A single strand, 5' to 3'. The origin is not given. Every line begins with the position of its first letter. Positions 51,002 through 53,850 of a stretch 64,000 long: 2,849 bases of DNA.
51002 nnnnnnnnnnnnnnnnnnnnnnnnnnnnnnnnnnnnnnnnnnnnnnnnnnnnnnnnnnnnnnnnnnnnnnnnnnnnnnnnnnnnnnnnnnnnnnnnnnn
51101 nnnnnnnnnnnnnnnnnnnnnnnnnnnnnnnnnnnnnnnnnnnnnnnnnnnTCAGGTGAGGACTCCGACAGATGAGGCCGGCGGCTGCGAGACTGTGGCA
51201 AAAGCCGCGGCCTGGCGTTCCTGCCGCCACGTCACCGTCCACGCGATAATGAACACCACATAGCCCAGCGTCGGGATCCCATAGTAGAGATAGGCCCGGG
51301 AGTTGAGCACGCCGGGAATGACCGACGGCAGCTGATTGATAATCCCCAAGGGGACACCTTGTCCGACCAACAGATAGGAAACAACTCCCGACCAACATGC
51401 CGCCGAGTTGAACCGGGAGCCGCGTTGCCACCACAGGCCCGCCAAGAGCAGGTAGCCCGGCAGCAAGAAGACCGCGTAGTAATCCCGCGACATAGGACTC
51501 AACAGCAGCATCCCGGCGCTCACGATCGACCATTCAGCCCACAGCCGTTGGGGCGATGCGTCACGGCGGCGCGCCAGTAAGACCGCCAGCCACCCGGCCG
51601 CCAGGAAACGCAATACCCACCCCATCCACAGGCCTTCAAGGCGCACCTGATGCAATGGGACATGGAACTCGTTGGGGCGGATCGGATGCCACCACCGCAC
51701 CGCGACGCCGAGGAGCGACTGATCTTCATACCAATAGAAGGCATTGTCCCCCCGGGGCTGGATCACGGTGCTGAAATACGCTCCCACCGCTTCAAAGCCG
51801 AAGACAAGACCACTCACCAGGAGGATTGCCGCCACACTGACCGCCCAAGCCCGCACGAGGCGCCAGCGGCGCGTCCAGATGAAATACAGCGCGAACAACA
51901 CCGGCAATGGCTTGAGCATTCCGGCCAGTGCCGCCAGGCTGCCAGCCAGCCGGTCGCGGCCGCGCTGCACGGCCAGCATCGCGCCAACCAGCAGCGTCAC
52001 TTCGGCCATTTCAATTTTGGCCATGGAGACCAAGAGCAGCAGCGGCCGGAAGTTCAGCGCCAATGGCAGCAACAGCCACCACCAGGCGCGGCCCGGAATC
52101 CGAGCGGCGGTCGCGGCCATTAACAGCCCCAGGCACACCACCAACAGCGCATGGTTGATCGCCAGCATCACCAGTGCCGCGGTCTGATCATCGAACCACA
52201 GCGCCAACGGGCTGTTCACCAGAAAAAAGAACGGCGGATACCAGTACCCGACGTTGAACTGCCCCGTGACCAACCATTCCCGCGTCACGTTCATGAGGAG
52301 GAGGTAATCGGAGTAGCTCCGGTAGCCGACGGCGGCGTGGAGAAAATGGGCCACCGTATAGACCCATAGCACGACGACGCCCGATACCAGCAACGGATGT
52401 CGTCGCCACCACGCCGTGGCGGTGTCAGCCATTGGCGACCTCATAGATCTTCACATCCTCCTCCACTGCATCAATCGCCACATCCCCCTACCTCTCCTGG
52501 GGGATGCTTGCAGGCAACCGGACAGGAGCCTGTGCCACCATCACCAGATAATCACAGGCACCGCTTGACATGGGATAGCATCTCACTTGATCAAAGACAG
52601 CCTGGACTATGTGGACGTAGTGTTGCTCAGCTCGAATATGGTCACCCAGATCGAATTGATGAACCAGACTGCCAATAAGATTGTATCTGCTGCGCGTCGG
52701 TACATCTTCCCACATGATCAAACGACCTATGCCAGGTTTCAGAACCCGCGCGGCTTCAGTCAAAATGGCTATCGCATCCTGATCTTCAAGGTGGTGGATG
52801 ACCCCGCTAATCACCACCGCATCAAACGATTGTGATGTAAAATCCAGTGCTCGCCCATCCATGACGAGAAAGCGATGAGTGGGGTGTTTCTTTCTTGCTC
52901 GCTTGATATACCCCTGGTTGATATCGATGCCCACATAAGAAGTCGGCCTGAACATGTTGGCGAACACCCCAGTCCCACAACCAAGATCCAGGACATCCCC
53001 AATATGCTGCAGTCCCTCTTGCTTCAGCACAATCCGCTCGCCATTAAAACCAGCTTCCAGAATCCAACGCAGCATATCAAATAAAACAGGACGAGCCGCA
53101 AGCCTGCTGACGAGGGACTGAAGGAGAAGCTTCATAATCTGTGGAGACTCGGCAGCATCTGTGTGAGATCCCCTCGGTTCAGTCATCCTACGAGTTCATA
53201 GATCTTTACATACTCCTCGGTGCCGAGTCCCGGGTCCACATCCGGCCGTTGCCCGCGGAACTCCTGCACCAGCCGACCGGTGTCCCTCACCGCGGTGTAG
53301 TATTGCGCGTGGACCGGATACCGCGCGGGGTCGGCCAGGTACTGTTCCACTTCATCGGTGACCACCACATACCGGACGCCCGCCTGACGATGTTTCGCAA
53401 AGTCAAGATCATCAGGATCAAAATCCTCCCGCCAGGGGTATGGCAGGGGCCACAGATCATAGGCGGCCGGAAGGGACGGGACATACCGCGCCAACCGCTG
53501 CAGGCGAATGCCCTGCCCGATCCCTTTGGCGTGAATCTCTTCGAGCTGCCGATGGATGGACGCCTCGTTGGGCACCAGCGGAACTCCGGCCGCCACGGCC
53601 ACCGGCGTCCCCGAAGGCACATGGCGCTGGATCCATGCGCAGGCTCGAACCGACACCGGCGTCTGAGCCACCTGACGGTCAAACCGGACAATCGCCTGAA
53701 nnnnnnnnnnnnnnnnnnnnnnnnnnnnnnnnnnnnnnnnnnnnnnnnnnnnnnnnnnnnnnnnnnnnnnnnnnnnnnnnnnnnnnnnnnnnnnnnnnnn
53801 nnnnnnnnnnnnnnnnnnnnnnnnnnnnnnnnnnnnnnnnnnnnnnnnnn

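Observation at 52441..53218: Low-GC methyltransferase gene flanked by a 23-nt imperfect direct repeat that fossilises a GT-C gene tail: probable insertion event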

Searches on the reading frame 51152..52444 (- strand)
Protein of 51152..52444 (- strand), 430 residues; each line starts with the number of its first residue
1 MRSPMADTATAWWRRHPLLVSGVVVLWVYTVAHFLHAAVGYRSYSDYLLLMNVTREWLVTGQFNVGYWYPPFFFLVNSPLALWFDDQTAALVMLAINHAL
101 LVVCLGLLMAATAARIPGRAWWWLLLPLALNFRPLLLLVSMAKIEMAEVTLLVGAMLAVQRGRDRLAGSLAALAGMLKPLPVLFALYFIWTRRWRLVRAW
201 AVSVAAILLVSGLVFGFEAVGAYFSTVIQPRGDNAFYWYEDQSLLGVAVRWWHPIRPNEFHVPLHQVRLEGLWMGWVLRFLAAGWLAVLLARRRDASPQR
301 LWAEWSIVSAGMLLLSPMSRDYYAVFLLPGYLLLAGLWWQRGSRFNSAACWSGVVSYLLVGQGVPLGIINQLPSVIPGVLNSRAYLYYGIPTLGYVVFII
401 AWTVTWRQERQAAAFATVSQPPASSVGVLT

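Call 9: search_protein_families(library=pfam, proteins=[window:51152-52444:-], max_evalue=0.01)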
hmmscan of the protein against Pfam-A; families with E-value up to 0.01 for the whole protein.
window:51152-52444:- (430 aa): 1 family
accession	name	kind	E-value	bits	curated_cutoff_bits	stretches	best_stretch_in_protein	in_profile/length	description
PF09594.16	GT87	-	5.4e-30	105.3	25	1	67-317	1-237/237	Glycosyltransferase family 87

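Call 10: search_protein_families(library=ncbifam, proteins=[window:51152-52444:-], max_evalue=0.01)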
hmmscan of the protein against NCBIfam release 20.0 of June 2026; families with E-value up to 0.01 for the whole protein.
window:51152-52444:- (430 aa): 1 family
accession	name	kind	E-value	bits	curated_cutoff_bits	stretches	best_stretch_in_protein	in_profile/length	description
NF009915.0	PRK13375.1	equivalog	0.0026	16.4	413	0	60-341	87-350/425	mannosyltransferase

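Call 35: find_homologous_proteins(query=window:51152-52432:-, max_evalue=1e-20)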
Query window:51152-52432:- (426 aa): 23 proteins with E <= 1e-20 among 8000 candidates.
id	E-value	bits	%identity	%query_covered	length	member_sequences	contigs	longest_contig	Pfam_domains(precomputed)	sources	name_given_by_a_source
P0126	3.2e-279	944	100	100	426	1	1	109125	PF09594.17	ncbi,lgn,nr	ncbi:MAG: DUF2029 domain-containing protein [Candidatus Omnitrophica bacterium]|nr:DUF2029 domain-co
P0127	5.0e-141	489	61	93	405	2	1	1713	PF09594.17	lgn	-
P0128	2.4e-138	480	56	94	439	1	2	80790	PF09594.17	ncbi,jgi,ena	-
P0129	2.4e-138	480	57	94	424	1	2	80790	PF09594.17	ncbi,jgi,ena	-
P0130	3.8e-128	446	56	91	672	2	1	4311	PF09594.17,PF00535.33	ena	-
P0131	5.1e-122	426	51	93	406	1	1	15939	PF09594.17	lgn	-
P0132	1.7e-121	424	51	94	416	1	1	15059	PF09594.17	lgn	-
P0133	4.0e-120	420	51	95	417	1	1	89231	PF09594.17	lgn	-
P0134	6.8e-120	419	54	94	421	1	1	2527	PF09594.17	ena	-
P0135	3.9e-119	417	54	91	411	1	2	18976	PF09594.17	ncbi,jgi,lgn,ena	-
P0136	1.8e-116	408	51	93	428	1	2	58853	PF09594.17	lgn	-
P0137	9.7e-115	402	52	90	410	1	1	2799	PF09594.17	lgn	-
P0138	3.2e-114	400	49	96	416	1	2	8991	PF09594.17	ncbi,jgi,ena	-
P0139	2.1e-111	391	52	90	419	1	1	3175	PF09594.17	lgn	-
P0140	3.6e-111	390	48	93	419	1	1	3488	PF09594.17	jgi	-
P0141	3.1e-110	387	49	96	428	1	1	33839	PF09594.17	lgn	-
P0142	7.9e-108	379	48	93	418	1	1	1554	PF09594.17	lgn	-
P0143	1.8e-103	365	48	94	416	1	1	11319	PF09594.17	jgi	jgi:hypothetical protein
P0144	3.8e-101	357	47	92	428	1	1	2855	PF09594.17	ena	-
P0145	8.8e-100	353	48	91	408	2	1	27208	PF09594.17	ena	-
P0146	1.1e-98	349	47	93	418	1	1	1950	PF09594.17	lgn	-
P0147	9.6e-96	339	47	92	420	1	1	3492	PF09594.17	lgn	-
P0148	1.4e-83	299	45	91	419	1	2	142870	PF09594.17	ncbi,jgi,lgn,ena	-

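Call 58: find_encoding_contigs(protein=P0126, flank=4000, max_places=10)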
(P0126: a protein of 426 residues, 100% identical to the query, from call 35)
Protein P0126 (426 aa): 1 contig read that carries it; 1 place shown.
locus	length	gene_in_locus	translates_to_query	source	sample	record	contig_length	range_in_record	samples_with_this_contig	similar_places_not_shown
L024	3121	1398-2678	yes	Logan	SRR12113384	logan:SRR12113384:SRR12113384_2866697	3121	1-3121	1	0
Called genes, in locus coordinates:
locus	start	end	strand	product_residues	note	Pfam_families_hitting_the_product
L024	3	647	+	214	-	?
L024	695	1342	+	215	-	PF13489:Methyltransf_23, PF01209:Ubie_methyltran, PF05175:MTS (weak), PF13649:Methyltransf_25, PF13847:Methyltransf_31, PF08241:Methyltransf_11, PF08242:Methyltransf_12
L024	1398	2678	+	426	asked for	PF09594:GT87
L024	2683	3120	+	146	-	?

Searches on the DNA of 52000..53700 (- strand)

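Call 53: search_rna_families(source=window, start=52000, end=53700, threshold=evalue, max_evalue=1)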
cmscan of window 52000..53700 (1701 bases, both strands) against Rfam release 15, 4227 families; matches with E-value up to 1: 0.
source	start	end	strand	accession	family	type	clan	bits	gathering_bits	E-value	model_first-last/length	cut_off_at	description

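Call 54: search_dna_similar(query=window:52400-53260:-, collection=plasmids, mode=distant, max_rows=5)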
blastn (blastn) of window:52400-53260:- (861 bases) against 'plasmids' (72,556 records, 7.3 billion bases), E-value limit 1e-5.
No match.
